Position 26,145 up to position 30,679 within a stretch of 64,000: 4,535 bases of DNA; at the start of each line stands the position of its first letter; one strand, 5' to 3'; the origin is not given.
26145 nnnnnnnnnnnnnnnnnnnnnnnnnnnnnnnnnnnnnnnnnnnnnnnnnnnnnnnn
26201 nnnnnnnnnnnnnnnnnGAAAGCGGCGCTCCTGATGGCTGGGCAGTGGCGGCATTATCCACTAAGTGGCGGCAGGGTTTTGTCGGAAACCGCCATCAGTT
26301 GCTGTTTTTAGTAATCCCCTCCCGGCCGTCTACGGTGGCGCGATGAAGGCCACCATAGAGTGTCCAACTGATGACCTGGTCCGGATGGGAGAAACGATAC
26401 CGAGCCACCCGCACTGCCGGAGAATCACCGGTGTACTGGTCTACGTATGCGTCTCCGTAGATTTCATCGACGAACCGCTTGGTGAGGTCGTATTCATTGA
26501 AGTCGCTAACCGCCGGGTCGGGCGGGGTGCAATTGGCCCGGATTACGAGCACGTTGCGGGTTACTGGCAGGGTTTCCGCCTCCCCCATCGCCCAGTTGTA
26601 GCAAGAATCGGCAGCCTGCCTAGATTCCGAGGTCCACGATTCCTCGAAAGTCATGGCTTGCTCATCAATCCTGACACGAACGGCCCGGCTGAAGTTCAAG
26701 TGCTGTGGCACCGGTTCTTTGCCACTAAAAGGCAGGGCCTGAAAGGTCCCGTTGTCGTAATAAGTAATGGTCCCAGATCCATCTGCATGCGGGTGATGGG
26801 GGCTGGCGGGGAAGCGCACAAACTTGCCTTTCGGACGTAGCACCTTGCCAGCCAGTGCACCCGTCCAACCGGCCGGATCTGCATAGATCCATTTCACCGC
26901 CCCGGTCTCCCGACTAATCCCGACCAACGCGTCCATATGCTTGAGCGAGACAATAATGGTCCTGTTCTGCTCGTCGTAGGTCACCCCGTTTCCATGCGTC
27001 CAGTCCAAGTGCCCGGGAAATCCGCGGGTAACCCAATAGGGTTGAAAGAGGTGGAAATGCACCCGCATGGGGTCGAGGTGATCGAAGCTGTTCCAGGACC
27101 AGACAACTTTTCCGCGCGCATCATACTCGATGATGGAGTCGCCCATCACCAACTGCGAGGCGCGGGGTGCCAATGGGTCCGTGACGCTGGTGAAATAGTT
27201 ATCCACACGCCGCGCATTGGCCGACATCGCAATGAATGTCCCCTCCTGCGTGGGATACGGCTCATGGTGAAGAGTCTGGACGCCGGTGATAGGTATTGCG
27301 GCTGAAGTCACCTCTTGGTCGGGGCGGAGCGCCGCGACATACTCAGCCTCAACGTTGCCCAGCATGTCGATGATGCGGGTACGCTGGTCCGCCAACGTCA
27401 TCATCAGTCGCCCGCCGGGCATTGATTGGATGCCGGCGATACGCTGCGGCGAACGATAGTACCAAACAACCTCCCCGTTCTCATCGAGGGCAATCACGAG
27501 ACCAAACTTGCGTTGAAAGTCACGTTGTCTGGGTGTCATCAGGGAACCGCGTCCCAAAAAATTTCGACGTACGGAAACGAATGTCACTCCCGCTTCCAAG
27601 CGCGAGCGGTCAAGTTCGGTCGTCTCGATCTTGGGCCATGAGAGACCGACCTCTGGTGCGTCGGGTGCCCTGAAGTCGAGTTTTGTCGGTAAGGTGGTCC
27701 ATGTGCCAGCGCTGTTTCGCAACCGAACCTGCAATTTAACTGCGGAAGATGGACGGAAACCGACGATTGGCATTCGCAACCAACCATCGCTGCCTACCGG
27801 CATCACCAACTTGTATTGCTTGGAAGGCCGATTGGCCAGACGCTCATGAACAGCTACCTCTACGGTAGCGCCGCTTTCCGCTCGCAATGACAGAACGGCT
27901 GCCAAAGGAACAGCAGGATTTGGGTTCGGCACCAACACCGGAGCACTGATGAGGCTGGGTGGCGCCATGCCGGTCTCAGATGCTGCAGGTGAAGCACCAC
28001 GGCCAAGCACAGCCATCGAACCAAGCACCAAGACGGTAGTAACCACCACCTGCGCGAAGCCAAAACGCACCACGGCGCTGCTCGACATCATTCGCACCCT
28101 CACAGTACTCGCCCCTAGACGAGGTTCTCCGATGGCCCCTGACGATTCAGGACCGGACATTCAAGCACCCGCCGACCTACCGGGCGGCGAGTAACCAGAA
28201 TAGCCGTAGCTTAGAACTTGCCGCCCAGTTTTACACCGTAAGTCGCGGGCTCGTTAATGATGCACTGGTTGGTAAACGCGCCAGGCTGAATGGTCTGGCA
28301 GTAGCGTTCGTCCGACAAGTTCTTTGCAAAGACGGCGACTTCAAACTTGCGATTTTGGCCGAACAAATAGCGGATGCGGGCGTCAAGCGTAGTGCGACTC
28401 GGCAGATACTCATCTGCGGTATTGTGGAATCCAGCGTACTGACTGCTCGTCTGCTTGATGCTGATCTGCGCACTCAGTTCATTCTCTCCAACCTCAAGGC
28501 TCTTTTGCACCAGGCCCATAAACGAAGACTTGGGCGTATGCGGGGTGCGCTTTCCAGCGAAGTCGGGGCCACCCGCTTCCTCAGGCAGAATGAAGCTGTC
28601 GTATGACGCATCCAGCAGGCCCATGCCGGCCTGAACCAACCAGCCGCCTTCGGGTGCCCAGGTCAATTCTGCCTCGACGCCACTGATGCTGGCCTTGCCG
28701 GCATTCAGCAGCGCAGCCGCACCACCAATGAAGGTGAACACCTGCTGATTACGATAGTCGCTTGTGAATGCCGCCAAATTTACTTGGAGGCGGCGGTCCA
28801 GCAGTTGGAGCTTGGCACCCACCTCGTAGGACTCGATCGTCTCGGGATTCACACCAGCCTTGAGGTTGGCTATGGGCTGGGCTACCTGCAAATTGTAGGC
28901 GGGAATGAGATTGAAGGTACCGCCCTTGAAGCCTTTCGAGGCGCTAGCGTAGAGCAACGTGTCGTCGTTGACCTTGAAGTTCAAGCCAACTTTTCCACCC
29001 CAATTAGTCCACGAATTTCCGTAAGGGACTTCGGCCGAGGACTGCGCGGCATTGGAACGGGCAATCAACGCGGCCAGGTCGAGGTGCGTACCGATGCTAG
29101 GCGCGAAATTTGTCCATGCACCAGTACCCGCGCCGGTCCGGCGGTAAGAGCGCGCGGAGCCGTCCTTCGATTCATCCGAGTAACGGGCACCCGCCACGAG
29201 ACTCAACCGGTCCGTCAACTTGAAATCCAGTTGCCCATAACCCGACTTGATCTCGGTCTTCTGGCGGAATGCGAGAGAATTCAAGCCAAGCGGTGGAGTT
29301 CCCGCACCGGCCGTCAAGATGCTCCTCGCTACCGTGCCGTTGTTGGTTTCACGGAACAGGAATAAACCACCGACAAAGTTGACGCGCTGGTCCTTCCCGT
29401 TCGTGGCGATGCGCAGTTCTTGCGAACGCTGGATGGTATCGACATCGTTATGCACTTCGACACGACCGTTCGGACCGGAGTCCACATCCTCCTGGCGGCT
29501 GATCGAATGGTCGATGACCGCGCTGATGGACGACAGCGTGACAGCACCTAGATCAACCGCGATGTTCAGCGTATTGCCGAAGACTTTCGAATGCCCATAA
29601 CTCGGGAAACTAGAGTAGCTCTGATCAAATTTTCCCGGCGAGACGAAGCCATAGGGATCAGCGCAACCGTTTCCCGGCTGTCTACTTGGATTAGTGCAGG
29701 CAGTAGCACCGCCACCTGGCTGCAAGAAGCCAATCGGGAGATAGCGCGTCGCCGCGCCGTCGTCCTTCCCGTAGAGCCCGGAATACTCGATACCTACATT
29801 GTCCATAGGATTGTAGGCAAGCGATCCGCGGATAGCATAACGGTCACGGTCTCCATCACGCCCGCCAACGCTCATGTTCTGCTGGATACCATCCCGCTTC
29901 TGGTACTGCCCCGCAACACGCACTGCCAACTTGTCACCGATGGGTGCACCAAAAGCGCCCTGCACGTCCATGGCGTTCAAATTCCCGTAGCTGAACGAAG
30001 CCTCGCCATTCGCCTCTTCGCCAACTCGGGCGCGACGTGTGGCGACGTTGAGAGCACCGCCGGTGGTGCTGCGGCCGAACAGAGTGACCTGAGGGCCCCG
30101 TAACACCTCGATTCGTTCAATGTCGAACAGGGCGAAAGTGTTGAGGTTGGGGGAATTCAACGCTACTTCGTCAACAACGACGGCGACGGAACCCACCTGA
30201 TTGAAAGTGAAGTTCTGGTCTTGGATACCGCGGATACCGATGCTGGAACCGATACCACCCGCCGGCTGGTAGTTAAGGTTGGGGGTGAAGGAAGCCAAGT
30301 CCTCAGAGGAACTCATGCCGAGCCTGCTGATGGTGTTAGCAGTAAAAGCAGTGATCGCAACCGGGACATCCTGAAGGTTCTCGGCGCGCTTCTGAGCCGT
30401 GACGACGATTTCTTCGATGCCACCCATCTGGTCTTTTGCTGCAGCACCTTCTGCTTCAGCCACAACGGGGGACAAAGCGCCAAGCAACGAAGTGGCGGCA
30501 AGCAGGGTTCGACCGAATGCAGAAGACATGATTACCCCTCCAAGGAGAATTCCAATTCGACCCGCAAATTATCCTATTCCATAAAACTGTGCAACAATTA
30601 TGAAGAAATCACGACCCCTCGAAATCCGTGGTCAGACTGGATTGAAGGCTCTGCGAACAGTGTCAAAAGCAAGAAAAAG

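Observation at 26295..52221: About 26 kb compositionally distinct catabolic island with no mobility genes and unknown substrate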

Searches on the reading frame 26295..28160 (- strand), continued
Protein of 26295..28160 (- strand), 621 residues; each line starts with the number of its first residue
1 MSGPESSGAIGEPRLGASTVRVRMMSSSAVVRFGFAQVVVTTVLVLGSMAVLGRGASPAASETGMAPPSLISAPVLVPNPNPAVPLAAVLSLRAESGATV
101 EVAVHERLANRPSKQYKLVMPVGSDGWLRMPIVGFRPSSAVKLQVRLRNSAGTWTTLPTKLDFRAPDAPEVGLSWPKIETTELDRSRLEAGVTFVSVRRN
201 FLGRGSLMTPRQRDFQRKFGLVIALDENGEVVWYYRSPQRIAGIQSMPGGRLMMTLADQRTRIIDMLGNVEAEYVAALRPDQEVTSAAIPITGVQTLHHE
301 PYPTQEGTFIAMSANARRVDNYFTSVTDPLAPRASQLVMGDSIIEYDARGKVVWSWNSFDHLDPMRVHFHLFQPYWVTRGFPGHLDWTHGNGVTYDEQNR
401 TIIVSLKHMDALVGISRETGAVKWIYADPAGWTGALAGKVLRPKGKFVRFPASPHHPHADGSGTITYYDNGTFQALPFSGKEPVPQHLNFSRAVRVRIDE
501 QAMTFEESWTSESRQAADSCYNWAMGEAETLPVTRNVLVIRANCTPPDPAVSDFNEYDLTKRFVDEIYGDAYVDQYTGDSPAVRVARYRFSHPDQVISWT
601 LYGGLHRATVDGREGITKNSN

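Call 40: search_protein_families(library=ncbifam, proteins=[L105:11855-12955:-, L105:12978-13625:-, L105:13622-14323:-, L105:14375-15574:-], max_evalue=1e-10)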
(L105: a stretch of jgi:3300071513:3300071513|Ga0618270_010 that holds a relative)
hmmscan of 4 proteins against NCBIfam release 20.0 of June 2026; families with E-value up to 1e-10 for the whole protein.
L105:11855-12955:- (366 aa): 2 families
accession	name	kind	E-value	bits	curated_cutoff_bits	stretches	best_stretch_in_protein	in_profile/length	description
TIGR02272.1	gentisate_1_2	equivalog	1.9e-80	270.3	442.1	1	21-361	2-334/336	gentisate 1,2-dioxygenase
NF049978.1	AminoSalDhMabB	equivalog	4.6e-65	220.3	650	1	24-361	3-333/351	5-aminosalicylate 1,2-dioxygenase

L105:12978-13625:- (215 aa): 3 families
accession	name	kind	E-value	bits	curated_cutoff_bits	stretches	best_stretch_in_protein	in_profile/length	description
TIGR01262.1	maiA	equivalog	1.5e-74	250.2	171.05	1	5-214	2-210/211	maleylacetoacetate isomerase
NF050814.1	FtsZBindFzlA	equivalog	1.6e-12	47.6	300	1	3-101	5-103/228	FtsZ-binding protein FzlA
NF011693.0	PRK15113.1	equivalog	1.1e-11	44.8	150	1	16-114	21-121/214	glutathione transferase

L105:13622-14323:- (233 aa): 6 families
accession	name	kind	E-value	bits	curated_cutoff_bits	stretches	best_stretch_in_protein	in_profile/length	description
NF007967.0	PRK10691.1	equivalog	1.3e-44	152.2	201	1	19-227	9-216/219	fumarylacetoacetate hydrolase family protein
TIGR02303.1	HpaG-C-term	equivalog_domain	7e-40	137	276.4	1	27-229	43-242/245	4-hydroxyphenylacetate degradation bifunctional isomerase/decarboxylase, C-terminal subunit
NF011750.0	PRK15203.1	equivalog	1.1e-38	133.1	811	1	22-229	218-422/429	4-hydroxyphenylacetate degradation bifunctional isomerase/decarboxylase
NF053535.1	DhyDRhmHlse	equivalog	1.3e-28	100.1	500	1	26-223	70-272/284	2,4-didehydro-3-deoxy-L-rhamnonate hydrolase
NF009399.0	PRK12764.1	equivalog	1.8e-27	96.5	444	1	25-222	20-212/501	fumarylacetoacetate hydrolase family protein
TIGR02305.1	HpaG-N-term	equivalog_domain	4.1e-25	88.5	228.65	1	43-228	21-204/205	4-hydroxyphenylacetate degradation bifunctional isomerase/decarboxylase, N-terminal subunit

L105:14375-15574:- (399 aa): 26 families (the best 25 are shown)
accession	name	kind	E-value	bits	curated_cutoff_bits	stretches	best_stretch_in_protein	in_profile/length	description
NF006021.0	PRK08163.1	equivalog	1.2e-87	294.6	459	1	2-372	3-371/398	3-hydroxybenzoate 6-monooxygenase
NF005062.0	PRK06475.1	equivalog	1.9e-62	211.4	524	1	3-363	2-364/401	FAD-binding protein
NF005313.0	PRK06847.1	subfamily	9.2e-62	209.1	372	1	2-357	2-349/375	hypothetical protein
NF005720.0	PRK07538.1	subfamily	4.1e-61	207.1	400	1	5-354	3-363/418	hypothetical protein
NF033623.1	urate_HpxO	equivalog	2.9e-58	197.6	500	1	6-366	1-353/381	FAD-dependent urate hydroxylase HpxO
NF005243.0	PRK06753.1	equivalog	8.1e-48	163.1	365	1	6-354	2-333/374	hypothetical protein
NF005566.0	PRK07236.1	subfamily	9.1e-46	156.5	333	1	3-220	5-211/386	hypothetical protein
TIGR03219.1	salicylate_mono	equivalog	5.1e-45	153.9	446.35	1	7-388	3-402/414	salicylate 1-monooxygenase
NF005761.0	PRK07588.1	equivalog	9.6e-24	84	454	1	6-348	2-338/392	FAD-binding domain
NF004829.0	PRK06183.1-3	subfamily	9.1e-21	74.2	390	1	4-189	8-197/520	bifunctional 3-(3-hydroxy-phenyl)propionate/3-hydroxycinnamic acid hydroxylase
NF005452.0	PRK07045.1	equivalog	2.6e-18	66.1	397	1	6-176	7-175/388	putative monooxygenase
TIGR01988.1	Ubi-OHases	subfamily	4.8e-17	61.9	224.65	1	7-173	2-172/387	ubiquinone biosynthesis hydroxylase, UbiH/UbiF/VisC/COQ6 family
NF033476.1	tet_destruct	subfamily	6.5e-17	61.6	550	1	4-172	3-165/386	tetracycline destructase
NF053548.1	violacein_VioC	equivalog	8.8e-16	58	760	0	286-341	295-351/429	NADP-dependent violacein biosynthesis oxygenase VioC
NF004523.0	PRK05868.1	equivalog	3.8e-15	55.6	536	1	5-176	2-170/372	FAD-binding protein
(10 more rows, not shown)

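Call 44: search_solved_structures(query=window:26295-28088:-, max_evalue=0.00001, show_alignments=1)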
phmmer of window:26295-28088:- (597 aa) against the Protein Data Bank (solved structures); distinct sequences matched with E-value up to 0.00001: 2.
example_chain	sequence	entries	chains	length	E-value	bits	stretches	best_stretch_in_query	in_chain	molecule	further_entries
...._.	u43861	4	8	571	2.8e-10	42.6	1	358-488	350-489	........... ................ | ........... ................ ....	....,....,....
4p04_A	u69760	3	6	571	9.6e-10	40.8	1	358-488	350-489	Arylsulfate sulfotransferase AssT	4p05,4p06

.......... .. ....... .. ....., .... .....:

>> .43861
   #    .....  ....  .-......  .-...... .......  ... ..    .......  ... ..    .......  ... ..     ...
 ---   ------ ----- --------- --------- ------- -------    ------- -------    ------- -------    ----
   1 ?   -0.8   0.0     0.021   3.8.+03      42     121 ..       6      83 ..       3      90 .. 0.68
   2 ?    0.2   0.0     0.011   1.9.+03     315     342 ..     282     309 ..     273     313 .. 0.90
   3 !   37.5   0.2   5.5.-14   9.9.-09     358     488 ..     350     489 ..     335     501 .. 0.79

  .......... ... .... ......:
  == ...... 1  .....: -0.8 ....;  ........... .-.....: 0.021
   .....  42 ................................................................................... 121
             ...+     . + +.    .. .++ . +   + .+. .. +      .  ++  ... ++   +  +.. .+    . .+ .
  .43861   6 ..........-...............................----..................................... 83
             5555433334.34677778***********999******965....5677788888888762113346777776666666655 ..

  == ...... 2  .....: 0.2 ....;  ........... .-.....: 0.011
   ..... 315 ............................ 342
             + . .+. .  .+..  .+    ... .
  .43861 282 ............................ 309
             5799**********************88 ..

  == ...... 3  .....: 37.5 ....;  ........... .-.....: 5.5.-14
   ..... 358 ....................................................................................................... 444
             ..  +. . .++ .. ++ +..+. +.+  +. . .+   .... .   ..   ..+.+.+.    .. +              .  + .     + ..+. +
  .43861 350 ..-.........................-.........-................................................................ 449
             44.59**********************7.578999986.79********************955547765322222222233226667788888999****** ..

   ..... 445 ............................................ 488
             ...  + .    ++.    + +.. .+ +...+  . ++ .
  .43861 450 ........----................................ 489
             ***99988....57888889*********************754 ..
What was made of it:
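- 26295..28088 (-): Aryl-sulfate sulfotransferase homologue (ASST), N-terminal hydrophobic signal-like segment. His356 and His436 of E. coli AssT are aligned and conserved, and Arg374 is Lys (call 44).
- The ASST catalytic histidines are conserved (call 44). The ASST is only distantly related to characterised enzymes (E 3e-10 to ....), and Arg374 is Lys (call 44).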

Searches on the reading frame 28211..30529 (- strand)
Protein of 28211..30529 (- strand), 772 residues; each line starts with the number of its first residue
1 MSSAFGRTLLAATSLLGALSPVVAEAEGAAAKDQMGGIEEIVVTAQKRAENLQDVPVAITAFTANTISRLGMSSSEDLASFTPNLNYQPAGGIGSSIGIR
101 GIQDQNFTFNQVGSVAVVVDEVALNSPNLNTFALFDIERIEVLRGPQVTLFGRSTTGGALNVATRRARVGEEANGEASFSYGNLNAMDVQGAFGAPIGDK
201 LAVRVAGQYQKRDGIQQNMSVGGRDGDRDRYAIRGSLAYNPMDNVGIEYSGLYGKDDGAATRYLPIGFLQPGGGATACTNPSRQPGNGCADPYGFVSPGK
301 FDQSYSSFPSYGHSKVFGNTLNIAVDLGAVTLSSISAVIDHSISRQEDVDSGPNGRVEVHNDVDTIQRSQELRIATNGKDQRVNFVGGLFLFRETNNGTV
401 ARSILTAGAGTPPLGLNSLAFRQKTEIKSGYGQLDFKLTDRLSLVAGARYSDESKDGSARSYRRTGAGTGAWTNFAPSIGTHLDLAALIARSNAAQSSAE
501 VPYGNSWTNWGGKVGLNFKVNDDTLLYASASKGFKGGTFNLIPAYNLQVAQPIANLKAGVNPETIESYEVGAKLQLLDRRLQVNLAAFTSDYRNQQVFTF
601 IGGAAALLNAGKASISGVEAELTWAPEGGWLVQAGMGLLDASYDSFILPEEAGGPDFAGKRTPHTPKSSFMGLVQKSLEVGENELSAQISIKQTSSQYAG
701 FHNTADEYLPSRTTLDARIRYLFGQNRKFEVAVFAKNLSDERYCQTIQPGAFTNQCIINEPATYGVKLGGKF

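Call 3: search_protein_families(library=pfam, proteins=[window:28211-30529:-])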
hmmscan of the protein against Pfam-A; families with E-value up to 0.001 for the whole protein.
window:28211-30529:- (772 aa): 3 families
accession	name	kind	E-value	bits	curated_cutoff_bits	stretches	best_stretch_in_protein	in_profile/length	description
PF00593.30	TonB_dep_Rec_b-barrel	-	9e-37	128.4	27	1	298-738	55-436/436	TonB dependent receptor-like, beta-barrel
PF07715.20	Plug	-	2.8e-16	60.4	23.9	1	52-159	2-107/107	TonB-dependent Receptor Plug Domain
PF14905.12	OMP_b-brl_3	-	0.00054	19.6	27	0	561-745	214-380/408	Outer membrane protein beta-barrel family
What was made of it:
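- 28211..30529 (-): TonB-dependent receptor 1. Plug and barrel domains (call 3).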

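Call 5: search_protein_families(library=ncbifam, proteins=[window:28211-30529:-])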
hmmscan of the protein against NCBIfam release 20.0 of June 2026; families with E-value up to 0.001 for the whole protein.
window:28211-30529:- (772 aa): 28 families (the best 25 are shown)
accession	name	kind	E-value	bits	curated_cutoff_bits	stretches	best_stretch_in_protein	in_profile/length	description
TIGR01783.1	TonB-siderophor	subfamily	1.8e-43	149.2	223.5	2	510-765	408-642/649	TonB-dependent siderophore receptor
TIGR01785.1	TonB-hemin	subfamily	6.8e-25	87.6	316.85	2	422-745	360-656/677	TonB-dependent heme/hemoglobin receptor family protein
NF053590.1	TonB_dep_TOL0244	equivalog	7.3e-24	84.3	645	2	39-226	11-198/604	TOL_0244 family TonB-dependent receptor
TIGR01786.1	TonB-hemlactrns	subfamily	2e-19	69.4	323.75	2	419-624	384-563/719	TonB-dependent hemoglobin/transferrin/lactoferrin family receptor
TIGR01779.1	TonB-B12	equivalog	2.3e-17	62.8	599.7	1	15-232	6-220/614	TonB-dependent vitamin B12 receptor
NF041535.1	TonB_rec_PqqU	equivalog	2.7e-17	62.3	1200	1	505-745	417-645/676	TonB-dependent receptor PqqU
NF010010.0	PRK13483.1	equivalog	2.5e-14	52.2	927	1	21-253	16-254/660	ligand-gated channel protein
NF007926.1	PRK10641.1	equivalog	5.5e-14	51.6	836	1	25-231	14-219/617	TonB-dependent vitamin B12 receptor BtuB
TIGR04056.1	OMP_RagA_SusC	subfamily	2.1e-13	49.5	368.25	2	38-178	78-216/981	SusC/RagA family TonB-linked outer membrane protein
NF007349.0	PRK09840.1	equivalog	3.4e-12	45.2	686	2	134-239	144-241/760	catecholate siderophore receptor Fiu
NF007465.0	PRK10044.1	equivalog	3.6e-12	45.3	803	1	43-282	67-293/726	ferrichrome porin FhuA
NF007478.2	PRK10064.1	equivalog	4.4e-12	45.1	745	1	23-179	17-170/663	catecholate siderophore receptor CirA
NF010038.0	PRK13513.1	equivalog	6.4e-11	41.5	942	1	29-214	26-219/659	ligand-gated channel protein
NF010012.0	PRK13486.1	equivalog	1.3e-10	40.3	924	1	133-215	126-213/696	TonB-dependent receptor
NF047944.1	FoxamRcptFoxA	equivalog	1.6e-09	36.6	1300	1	12-252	11-243/697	ferrioxamine B receptor FoxA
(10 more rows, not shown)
